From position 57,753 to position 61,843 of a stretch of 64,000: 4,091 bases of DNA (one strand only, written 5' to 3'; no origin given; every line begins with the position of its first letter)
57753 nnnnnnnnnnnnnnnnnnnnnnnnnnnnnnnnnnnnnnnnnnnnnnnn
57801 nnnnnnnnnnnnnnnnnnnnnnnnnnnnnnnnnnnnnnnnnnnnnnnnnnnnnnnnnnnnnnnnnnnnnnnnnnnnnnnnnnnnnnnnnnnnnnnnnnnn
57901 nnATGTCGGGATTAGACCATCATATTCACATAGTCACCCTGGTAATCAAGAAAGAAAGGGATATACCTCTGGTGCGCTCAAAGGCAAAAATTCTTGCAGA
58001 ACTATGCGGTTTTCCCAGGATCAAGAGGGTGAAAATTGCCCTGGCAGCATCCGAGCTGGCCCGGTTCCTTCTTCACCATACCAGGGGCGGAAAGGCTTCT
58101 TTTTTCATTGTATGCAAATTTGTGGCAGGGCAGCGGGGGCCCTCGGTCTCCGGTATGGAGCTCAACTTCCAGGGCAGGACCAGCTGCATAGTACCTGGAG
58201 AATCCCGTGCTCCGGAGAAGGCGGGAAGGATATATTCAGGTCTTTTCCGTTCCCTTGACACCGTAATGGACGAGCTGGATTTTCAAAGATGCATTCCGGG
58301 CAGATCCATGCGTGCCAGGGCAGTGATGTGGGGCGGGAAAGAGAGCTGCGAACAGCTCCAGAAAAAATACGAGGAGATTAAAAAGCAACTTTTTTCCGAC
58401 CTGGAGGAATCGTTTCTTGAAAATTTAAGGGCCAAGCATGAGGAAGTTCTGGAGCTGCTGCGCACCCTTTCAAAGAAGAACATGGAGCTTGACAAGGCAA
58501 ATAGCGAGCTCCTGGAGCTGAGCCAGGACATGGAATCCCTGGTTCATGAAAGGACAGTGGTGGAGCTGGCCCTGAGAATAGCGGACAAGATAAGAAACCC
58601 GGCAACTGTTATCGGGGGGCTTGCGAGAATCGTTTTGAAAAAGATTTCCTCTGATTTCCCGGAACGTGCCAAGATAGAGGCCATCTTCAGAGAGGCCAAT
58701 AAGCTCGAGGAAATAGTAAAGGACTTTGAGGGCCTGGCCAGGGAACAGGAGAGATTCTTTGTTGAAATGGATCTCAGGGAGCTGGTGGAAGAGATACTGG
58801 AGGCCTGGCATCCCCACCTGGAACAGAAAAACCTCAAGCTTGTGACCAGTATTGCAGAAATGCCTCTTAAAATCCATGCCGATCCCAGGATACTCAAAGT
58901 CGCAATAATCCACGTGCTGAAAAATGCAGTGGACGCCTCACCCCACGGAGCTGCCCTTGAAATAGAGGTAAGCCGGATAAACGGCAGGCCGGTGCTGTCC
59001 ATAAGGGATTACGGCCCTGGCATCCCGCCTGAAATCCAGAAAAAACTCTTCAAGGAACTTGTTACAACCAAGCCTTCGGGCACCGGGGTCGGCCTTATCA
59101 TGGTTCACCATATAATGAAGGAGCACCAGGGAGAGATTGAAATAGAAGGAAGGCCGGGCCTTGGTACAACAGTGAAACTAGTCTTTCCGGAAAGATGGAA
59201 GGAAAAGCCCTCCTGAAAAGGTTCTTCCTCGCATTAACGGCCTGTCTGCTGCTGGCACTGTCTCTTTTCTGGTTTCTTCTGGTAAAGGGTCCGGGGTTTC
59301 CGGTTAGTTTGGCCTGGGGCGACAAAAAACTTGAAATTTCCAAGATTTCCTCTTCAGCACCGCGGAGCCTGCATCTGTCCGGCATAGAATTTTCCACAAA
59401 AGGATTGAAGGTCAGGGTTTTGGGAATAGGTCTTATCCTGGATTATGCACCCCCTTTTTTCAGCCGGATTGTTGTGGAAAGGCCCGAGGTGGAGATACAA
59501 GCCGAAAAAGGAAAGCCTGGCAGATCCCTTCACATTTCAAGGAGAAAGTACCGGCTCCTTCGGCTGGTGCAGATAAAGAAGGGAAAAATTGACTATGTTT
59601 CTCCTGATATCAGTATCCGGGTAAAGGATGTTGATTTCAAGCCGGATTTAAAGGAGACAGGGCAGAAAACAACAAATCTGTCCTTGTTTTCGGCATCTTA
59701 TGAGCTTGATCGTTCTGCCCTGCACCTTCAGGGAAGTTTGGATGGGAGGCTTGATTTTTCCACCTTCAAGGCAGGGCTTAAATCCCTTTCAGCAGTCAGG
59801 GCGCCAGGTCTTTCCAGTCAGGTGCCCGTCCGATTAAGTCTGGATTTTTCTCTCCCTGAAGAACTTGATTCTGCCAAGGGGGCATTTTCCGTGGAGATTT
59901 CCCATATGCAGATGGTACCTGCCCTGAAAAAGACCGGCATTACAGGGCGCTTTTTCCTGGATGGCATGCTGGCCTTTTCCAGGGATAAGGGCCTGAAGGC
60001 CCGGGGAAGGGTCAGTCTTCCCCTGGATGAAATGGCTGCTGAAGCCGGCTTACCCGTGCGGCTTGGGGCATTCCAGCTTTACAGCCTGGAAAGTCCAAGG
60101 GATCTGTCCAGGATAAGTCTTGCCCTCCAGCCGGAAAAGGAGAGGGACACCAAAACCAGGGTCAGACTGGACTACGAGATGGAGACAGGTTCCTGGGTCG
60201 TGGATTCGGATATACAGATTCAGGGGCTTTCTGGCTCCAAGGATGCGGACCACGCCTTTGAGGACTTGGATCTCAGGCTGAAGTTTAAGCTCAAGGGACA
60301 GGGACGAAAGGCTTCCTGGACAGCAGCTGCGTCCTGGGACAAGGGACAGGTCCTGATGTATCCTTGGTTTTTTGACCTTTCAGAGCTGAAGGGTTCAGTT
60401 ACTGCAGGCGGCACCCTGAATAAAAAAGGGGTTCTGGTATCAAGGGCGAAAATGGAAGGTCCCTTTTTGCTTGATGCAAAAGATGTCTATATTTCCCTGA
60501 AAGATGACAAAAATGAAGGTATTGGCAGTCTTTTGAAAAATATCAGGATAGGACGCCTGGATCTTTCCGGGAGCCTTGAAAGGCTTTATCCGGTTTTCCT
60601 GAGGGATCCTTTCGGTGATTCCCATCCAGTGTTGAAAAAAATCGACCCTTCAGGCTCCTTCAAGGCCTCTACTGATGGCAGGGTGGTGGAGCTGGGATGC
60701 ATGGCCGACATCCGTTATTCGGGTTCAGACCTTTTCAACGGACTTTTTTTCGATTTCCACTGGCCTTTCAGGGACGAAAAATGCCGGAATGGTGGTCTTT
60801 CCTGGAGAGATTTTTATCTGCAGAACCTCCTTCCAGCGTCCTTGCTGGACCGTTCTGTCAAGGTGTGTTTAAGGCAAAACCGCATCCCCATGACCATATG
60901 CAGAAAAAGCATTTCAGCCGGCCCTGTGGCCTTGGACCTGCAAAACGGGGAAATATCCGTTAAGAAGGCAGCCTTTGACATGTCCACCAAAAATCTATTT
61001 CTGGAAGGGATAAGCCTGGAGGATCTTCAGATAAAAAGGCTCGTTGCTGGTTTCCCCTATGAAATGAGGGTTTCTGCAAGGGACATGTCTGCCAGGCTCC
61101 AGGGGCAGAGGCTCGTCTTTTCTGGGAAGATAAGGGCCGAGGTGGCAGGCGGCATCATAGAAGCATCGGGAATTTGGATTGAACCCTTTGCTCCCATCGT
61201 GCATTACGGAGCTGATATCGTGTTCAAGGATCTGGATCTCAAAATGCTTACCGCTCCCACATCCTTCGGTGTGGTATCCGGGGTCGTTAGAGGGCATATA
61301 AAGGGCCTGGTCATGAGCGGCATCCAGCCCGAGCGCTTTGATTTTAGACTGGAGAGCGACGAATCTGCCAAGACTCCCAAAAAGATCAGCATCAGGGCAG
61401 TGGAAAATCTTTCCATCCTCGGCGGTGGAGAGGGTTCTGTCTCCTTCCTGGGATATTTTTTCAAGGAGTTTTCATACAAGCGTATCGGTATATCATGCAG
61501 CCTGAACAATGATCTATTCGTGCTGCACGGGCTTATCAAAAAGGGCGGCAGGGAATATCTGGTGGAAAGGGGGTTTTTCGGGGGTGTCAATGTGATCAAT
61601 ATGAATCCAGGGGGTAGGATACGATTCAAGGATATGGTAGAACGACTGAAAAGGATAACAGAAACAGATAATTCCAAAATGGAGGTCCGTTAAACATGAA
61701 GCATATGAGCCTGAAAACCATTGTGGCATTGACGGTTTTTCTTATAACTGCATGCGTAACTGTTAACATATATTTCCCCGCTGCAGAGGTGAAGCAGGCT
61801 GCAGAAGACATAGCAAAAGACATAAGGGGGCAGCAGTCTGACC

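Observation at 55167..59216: Stressosome-type RsbR-RsbS-RsbT module wired to non-canonical outputs in an anaerobe-type genome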

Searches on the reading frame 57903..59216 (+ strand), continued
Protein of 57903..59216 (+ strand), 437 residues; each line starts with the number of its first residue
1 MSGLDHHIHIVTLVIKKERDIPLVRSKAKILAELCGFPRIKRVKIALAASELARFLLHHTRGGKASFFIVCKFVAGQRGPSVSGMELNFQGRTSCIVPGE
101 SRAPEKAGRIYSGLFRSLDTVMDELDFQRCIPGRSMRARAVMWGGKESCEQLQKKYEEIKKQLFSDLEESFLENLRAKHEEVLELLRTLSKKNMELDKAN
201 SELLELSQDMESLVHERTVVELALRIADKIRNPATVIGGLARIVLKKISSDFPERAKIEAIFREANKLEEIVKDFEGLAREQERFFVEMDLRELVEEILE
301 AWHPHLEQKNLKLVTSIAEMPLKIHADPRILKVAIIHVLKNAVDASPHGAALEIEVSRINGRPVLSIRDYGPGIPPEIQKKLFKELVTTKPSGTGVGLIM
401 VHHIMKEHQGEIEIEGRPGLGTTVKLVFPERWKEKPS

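Call 82: fold_search(model_id=the predicted structure, library=pdb)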
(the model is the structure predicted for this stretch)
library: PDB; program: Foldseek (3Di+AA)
matches with E <= 10: 521; with E <= 0.001: 332
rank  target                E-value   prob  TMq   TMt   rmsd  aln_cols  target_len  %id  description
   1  9jfj_A                2.0e-15  1.00  0.32  0.59  19.7       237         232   25  Crystal structure of the cytoplasmic domain of ZraS in ADP-bound form (released 2025-03-26)
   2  9jfj_B                1.4e-14  1.00  0.38  0.65   4.5       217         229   26  Crystal structure of the cytoplasmic domain of ZraS in ADP-bound form (released 2025-03-26)
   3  9jfj_D                2.4e-14  1.00  0.38  0.64   4.6       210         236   26  Crystal structure of the cytoplasmic domain of ZraS in ADP-bound form (released 2025-03-26)
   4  9jfj_C                3.0e-14  1.00  0.32  0.59  21.5       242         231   25  Crystal structure of the cytoplasmic domain of ZraS in ADP-bound form (released 2025-03-26)
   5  9a5d_A                1.0e-13  1.00  0.32  0.23  26.3       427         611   10  Integrative model of WALK-YYCH by crosslinking MS and deep learning (released 2024-09-18)
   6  8vc9_A                1.1e-13  1.00  0.38  0.43   8.8       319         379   24  Hybrid response regulator LvrB from Leptospira / phosphorylated REC form (released 2024-12-18)
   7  8vc9_B                1.3e-13  1.00  0.38  0.43   8.5       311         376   22  Hybrid response regulator LvrB from Leptospira / phosphorylated REC form (released 2024-12-18)
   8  8vc9_D                2.0e-13  1.00  0.39  0.43   8.7       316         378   22  Hybrid response regulator LvrB from Leptospira / phosphorylated REC form (released 2024-12-18)
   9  4q20_A                2.9e-13  1.00  0.32  0.59  21.5       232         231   19  Crystal structure of a C-terminal part of tyrosine kinase (DivL) from Caulobacter crescentus CB15 at 2.50 A resolution (released 2014-04-23)
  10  4u7n_A                3.0e-13  1.00  0.31  0.63  16.0       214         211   16  Inactive structure of histidine kinase (released 2015-09-02)
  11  7zp0_A                3.2e-13  1.00  0.31  0.60  15.3       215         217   23  Crystal structure of CusS histidine kinase catalytic core from Escherichia coli (released 2022-08-31)
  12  5idm_A                4.2e-13  1.00  0.32  0.74   3.6       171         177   29  Bifunctional histidine kinase CckA (domain, CA) in complex with c-di-GMP and AMPPNP/Mg2+ (released 2016-10-05)
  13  6rgy_B                4.7e-13  1.00  0.32  0.57  17.1       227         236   18  Revisiting pH-gated conformational switch. Complex HK853-RR468 pH 7.5 (released 2020-02-19)
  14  6dk8_C                5.0e-13  1.00  0.30  0.55  17.1       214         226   21  RetS kinase region without cobalt (released 2019-03-20)
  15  4q20_B                5.5e-13  1.00  0.31  0.59  19.1       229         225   20  Crystal structure of a C-terminal part of tyrosine kinase (DivL) from Caulobacter crescentus CB15 at 2.50 A resolution (released 2014-04-23)
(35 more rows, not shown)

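Call 83: search_protein_representatives(alignment_id=A1)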
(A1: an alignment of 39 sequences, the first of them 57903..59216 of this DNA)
Query: 39 sequences, 438 profile positions. Proteins with E-value up to 0.001 (for the whole library): 1382902; up to 1e-10: 509325; up to 1e-30: 2487. The best 150 are listed.
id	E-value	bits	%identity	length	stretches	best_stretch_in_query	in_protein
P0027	5.6e-187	638.6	-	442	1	2-435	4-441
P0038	5.2e-185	632.1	-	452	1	7-437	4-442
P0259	7.4e-171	585.5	-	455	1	1-436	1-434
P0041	1.3e-164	564.9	-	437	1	6-437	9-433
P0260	7.1e-151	519.6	-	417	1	16-435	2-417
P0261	1.4e-148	512.0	-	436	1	1-436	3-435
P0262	2.0e-147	508.3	-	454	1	6-436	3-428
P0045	1.4e-146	505.5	-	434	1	1-437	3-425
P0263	2.3e-138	478.4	-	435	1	5-436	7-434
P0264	4.1e-131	454.5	-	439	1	3-437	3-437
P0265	2.0e-127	442.3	-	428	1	1-437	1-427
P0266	7.6e-127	440.4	-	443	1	7-437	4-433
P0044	3.9e-123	428.2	-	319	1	123-435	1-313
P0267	9.3e-121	420.4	-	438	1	6-437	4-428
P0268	7.4e-119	414.1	-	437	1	6-436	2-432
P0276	2.5e-88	313.5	-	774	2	189-436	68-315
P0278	7.7e-78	279.0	-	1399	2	201-436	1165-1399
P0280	5.9e-72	259.6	-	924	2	203-436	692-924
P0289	7.4e-66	239.5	-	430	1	190-436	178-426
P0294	1.7e-60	221.8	-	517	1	195-436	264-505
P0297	1.4e-59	218.8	-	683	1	189-435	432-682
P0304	4.7e-58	213.8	-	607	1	201-436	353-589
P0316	5.2e-56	207.0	-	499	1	186-437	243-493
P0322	1.8e-54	201.9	-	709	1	198-434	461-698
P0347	5.9e-46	173.9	-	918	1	193-436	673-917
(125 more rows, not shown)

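Call 85: search_protein_families(library=pfam, proteins=[P0278, P0280, P0297, P0304, P0322, P0294, P0276, P0347, P0316, P0289], max_evalue=0.001)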
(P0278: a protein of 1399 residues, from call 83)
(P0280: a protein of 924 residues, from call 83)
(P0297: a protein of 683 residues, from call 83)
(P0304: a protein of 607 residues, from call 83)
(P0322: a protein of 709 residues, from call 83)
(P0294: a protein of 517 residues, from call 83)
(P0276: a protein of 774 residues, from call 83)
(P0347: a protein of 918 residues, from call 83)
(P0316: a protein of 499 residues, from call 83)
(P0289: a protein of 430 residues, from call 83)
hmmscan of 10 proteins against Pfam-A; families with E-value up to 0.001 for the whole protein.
P0278 (1399 aa): 14 families
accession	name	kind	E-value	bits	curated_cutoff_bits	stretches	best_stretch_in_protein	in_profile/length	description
PF02518.31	HATPase_c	-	7.2e-50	168.5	26.4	2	737-857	2-109/111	Histidine kinase-, DNA gyrase B-, and HSP90-like ATPase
PF00072.30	Response_reg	-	8.6e-50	168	30.2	2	1039-1148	1-110/111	Response regulator receiver domain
PF00989.32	PAS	-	4.1e-26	91.7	22.6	2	374-485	1-113/113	PAS fold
PF13426.13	PAS_9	-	2.5e-24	86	27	2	511-612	2-102/103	PAS domain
PF08447.18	PAS_3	-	3.9e-19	69.2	25.6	1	398-480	3-86/89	PAS fold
PF08448.16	PAS_4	-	2.5e-18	66.8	23.1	1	384-490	5-110/110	PAS fold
PF00512.31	HisKA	-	8.2e-16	58.3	26.9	1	631-693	3-64/66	His Kinase A (phospho-acceptor) domain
PF00672.30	HAMP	-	1.4e-15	57.7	25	1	313-364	2-53/53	HAMP domain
PF13188.13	PAS_8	-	4.8e-13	48.9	21.8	2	501-555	2-55/65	PAS domain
PF02743.24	dCache_1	-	2.4e-11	44.1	45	1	97-272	43-234/240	Cache domain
PF13581.12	HATPase_c_2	-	6.4e-08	33.1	27.4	1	1296-1390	33-125/127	Histidine kinase-like ATPase domain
PF14501.12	HATPase_c_5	-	1.2e-05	25.6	22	0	801-843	52-90/102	GHKL domain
PF13589.12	HATPase_c_3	-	4.1e-05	24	25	0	1297-1362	5-77/137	Histidine kinase-, DNA gyrase B-, and HSP90-like ATPase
PF10090.15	HPTransfase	-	0.0001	22.4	22.9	0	743-769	34-60/123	Histidine phosphotransferase C-terminal domain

P0280 (924 aa): 11 families
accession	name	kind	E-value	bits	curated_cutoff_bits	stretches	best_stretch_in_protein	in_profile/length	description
PF00072.30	Response_reg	-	4.6e-50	168.9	30.2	2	564-673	1-110/111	Response regulator receiver domain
PF02518.31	HATPase_c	-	5.8e-48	162.4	26.4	2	262-382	2-109/111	Histidine kinase-, DNA gyrase B-, and HSP90-like ATPase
PF00512.31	HisKA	-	5.7e-16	58.8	26.9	1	156-215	3-61/66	His Kinase A (phospho-acceptor) domain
PF13426.13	PAS_9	-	1.2e-11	45.2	27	1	36-137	2-102/103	PAS domain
PF13581.12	HATPase_c_2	-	3.2e-09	37.3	27.4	1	820-916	32-126/127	Histidine kinase-like ATPase domain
PF00989.32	PAS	-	5.4e-07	30.1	22.6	1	26-136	2-113/113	PAS fold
PF14501.12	HATPase_c_5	-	8.7e-07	29.2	22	0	822-906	8-91/102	GHKL domain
PF13188.13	PAS_8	-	1.7e-06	28.2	21.8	1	26-76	2-51/65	PAS domain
PF13589.12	HATPase_c_3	-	3.1e-06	27.7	25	1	821-881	4-63/137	Histidine kinase-, DNA gyrase B-, and HSP90-like ATPase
PF08448.16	PAS_4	-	7.9e-06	26.5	23.1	1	31-141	1-110/110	PAS fold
PF20161.5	VpsR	-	0.00024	21.3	23.7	0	576-673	22-120/121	VpsR domain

P0297 (683 aa): 4 families
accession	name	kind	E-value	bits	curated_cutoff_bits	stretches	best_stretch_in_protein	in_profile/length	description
PF02518.31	HATPase_c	-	2.4e-23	83.1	26.4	1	577-678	4-109/111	Histidine kinase-, DNA gyrase B-, and HSP90-like ATPase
PF04392.18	ABC_sub_bind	-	1.2e-05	25.2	25.9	1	146-332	81-267/293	ABC transporter substrate binding protein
PF13581.12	HATPase_c_2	-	9.1e-05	22.9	27.4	1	586-673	39-124/127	Histidine kinase-like ATPase domain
PF03938.19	OmpH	-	0.00029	21.5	32.4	1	391-482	14-108/141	Outer membrane protein (OmpH-like)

P0304 (607 aa): 7 families
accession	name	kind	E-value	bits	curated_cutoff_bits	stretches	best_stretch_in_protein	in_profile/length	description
PF02518.31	HATPase_c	-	4.1e-26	92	26.4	1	482-584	3-109/111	Histidine kinase-, DNA gyrase B-, and HSP90-like ATPase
PF00989.32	PAS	-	3.2e-13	50.1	22.6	1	228-341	1-113/113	PAS fold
PF13426.13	PAS_9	-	5.1e-13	49.6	27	1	239-343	2-103/103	PAS domain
PF08448.16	PAS_4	-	9.5e-11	42.3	23.1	1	238-346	5-110/110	PAS fold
PF13188.13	PAS_8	-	1.4e-09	38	21.8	1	228-275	1-49/65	PAS domain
PF13581.12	HATPase_c_2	-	3.4e-07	30.8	27.4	1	485-581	32-126/127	Histidine kinase-like ATPase domain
PF08447.18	PAS_3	-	4.9e-07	30.4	25.6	1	250-333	1-83/89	PAS fold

P0322 (709 aa): 8 families
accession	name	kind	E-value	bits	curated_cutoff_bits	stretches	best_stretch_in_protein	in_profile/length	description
PF13426.13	PAS_9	-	9.7e-38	129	27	3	225-326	4-103/103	PAS domain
PF00989.32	PAS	-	4e-29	101.4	22.6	3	339-452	1-113/113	PAS fold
PF08448.16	PAS_4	-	2.4e-24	86.1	23.1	2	225-328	8-109/110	PAS fold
PF08447.18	PAS_3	-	1.3e-22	80.3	25.6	2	109-182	2-76/89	PAS fold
PF02518.31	HATPase_c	-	2.1e-21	76.9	26.4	1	594-695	4-109/111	Histidine kinase-, DNA gyrase B-, and HSP90-like ATPase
PF13188.13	PAS_8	-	8.4e-11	41.8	21.8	1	339-390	1-49/65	PAS domain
PF24820.1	Diguanyl_cycl_sensor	-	0.00046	20.5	28.1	0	347-451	4-109/109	Diguanylate cyclase-like sensor domain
PF00512.31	HisKA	-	0.00084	19.8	26.9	0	488-542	6-59/66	His Kinase A (phospho-acceptor) domain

P0294 (517 aa): 8 families
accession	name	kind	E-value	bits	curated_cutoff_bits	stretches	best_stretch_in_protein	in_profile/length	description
PF02518.31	HATPase_c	-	3.2e-22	79.5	26.4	1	398-500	3-109/111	Histidine kinase-, DNA gyrase B-, and HSP90-like ATPase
PF13426.13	PAS_9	-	4.8e-19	69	27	1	156-251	10-103/103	PAS domain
PF00989.32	PAS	-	1.7e-14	54.2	22.6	1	155-249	18-113/113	PAS fold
PF08447.18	PAS_3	-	1.1e-11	45.2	25.6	1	160-245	1-88/89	PAS fold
PF08448.16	PAS_4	-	1.4e-10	41.8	23.1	1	143-253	6-109/110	PAS fold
PF00072.30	Response_reg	-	2e-06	28.4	30.2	1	8-109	1-104/111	Response regulator receiver domain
PF13188.13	PAS_8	-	1.1e-05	25.5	21.8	1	133-186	2-50/65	PAS domain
PF13589.12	HATPase_c_3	-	6.5e-05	23.4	25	1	402-477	4-86/137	Histidine kinase-, DNA gyrase B-, and HSP90-like ATPase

P0276 (774 aa): 8 families
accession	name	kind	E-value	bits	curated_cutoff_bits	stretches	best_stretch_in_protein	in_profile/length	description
PF02518.31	HATPase_c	-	1.7e-61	206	26.4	2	669-773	2-108/111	Histidine kinase-, DNA gyrase B-, and HSP90-like ATPase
PF00512.31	HisKA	-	1.7e-13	50.8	26.9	1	555-621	2-65/66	His Kinase A (phospho-acceptor) domain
PF14501.12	HATPase_c_5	-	2.6e-11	43.8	22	2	216-297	11-91/102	GHKL domain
PF13581.12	HATPase_c_2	-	2.4e-09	37.7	27.4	0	219-291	40-113/127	Histidine kinase-like ATPase domain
PF00989.32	PAS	-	1.9e-08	34.8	22.6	1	448-543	2-91/113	PAS fold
PF13589.12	HATPase_c_3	-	6e-08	33.2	25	1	212-317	4-116/137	Histidine kinase-, DNA gyrase B-, and HSP90-like ATPase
PF08448.16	PAS_4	-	1.6e-05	25.6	23.1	1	454-550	2-110/110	PAS fold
PF13188.13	PAS_8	-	2e-05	24.8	21.8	1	449-504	3-55/65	PAS domain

P0347 (918 aa): 8 families
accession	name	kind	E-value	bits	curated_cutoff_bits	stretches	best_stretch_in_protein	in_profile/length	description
PF08447.18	PAS_3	-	1.1e-22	80.5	25.6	2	451-537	3-88/89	PAS fold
PF02518.31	HATPase_c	-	7.3e-17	62.3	26.4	1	810-912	3-109/111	Histidine kinase-, DNA gyrase B-, and HSP90-like ATPase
PF13426.13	PAS_9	-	1.8e-15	57.5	27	1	567-671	2-103/103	PAS domain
PF00989.32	PAS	-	6.8e-14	52.3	22.6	1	557-669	2-113/113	PAS fold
PF08448.16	PAS_4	-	1.6e-13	51.3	23.1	1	564-674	3-110/110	PAS fold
PF08376.15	NIT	-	4.9e-11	43.9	24.9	1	66-304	2-235/239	Nitrate and nitrite sensing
PF13188.13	PAS_8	-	1e-08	35.2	21.8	1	556-609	1-55/65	PAS domain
PF00672.30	HAMP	-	1.1e-06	29.3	25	1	346-392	5-51/53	HAMP domain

P0316 (499 aa): 4 families
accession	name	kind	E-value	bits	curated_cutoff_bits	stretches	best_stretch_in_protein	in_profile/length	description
PF11845.13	Tll0287-like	-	2.8e-29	102.8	24.1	1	40-206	2-144/144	Tll0287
PF02518.31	HATPase_c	-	2.3e-20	73.5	26.4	1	386-486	3-108/111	Histidine kinase-, DNA gyrase B-, and HSP90-like ATPase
PF13589.12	HATPase_c_3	-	2.4e-05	24.8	25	1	390-450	4-63/137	Histidine kinase-, DNA gyrase B-, and HSP90-like ATPase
PF13581.12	HATPase_c_2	-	0.00071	20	27.4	0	390-484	33-126/127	Histidine kinase-like ATPase domain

P0289 (430 aa): 3 families
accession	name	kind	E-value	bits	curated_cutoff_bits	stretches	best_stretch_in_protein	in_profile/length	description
PF00072.30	Response_reg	-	8.6e-28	97.2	30.2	1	12-123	1-110/111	Response regulator receiver domain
PF02518.31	HATPase_c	-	1.7e-25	90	26.4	1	320-421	4-109/111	Histidine kinase-, DNA gyrase B-, and HSP90-like ATPase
PF14501.12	HATPase_c_5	-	0.00021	21.6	22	1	324-410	8-93/102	GHKL domain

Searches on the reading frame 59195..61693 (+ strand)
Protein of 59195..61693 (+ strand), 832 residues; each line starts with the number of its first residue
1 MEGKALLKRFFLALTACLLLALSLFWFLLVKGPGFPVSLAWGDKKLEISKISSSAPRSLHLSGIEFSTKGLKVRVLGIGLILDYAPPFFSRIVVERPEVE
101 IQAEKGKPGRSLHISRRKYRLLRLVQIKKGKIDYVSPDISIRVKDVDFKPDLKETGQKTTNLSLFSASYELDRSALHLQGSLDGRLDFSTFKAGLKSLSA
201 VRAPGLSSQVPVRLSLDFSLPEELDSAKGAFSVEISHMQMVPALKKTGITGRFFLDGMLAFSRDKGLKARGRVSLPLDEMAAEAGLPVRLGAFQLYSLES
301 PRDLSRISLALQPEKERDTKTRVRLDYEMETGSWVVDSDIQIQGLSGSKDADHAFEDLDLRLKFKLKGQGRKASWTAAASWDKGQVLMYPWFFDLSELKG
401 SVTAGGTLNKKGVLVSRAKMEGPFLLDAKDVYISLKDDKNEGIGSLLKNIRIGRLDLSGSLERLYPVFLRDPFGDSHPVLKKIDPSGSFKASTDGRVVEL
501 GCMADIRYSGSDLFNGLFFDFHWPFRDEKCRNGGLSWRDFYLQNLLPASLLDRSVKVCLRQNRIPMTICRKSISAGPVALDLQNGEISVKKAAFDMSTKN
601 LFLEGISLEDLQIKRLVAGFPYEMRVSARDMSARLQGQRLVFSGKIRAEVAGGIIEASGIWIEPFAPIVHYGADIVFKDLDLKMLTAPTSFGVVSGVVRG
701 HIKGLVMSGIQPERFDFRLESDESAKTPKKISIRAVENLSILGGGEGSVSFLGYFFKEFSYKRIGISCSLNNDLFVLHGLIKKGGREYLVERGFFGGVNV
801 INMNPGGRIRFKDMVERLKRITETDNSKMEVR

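Call 3: search_protein_families(library=pfam, proteins=[window:59195-61693:+], max_evalue=0.01)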
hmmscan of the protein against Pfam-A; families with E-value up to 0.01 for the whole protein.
window:59195-61693:+ (832 aa): 0 families

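Call 4: search_protein_families(library=ncbifam, proteins=[window:59195-61693:+], max_evalue=0.01)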
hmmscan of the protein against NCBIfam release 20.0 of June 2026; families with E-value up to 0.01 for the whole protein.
window:59195-61693:+ (832 aa): 0 families

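Call 47: search_protein_families(library=pfam, proteins=[window:59195-61693:+], max_evalue=10)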
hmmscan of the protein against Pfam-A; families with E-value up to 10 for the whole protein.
window:59195-61693:+ (832 aa): 0 families
